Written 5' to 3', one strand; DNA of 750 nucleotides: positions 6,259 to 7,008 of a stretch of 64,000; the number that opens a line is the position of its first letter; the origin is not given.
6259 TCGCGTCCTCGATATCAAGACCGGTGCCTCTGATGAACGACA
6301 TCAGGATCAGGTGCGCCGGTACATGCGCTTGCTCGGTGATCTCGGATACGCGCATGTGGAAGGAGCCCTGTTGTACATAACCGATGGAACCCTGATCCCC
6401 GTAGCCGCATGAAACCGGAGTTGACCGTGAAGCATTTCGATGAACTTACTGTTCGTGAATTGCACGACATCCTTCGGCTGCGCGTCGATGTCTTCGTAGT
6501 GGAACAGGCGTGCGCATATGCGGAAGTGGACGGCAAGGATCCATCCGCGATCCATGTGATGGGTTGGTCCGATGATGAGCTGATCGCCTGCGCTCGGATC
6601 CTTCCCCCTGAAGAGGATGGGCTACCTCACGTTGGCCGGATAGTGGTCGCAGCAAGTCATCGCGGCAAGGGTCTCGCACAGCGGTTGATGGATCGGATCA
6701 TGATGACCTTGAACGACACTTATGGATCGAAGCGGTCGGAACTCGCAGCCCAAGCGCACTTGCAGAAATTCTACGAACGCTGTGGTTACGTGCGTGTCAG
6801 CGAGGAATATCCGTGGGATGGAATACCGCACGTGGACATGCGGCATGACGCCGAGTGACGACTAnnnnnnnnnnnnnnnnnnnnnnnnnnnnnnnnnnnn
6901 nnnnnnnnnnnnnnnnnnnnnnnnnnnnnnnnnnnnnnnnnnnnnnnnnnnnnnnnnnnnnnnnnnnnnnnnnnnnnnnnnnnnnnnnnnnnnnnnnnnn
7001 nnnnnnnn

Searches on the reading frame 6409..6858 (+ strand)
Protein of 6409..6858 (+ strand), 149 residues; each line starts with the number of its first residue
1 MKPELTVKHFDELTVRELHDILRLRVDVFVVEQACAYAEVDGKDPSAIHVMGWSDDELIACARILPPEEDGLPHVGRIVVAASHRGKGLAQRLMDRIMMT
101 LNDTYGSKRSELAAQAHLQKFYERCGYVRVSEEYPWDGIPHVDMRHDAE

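Call 53: search_protein_families(library=pfam, proteins=[window:6409-6858:+], max_evalue=0.001)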
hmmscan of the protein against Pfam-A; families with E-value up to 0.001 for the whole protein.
window:6409-6858:+ (149 aa): 4 families
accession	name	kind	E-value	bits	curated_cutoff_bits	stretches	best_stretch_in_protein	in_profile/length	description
PF13673.13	Acetyltransf_10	-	1e-15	58.2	23.6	1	45-145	29-125/128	Acetyltransferase (GNAT) domain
PF00583.31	Acetyltransf_1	-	6.3e-13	49.5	20.7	1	31-127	15-116/116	Acetyltransferase (GNAT) family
PF13508.13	Acetyltransf_7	-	4.8e-12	46.5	27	1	53-128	9-83/84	Acetyltransferase (GNAT) domain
PF13527.13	Acetyltransf_9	-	1.2e-06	29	25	1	12-127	4-124/127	Acetyltransferase (GNAT) domain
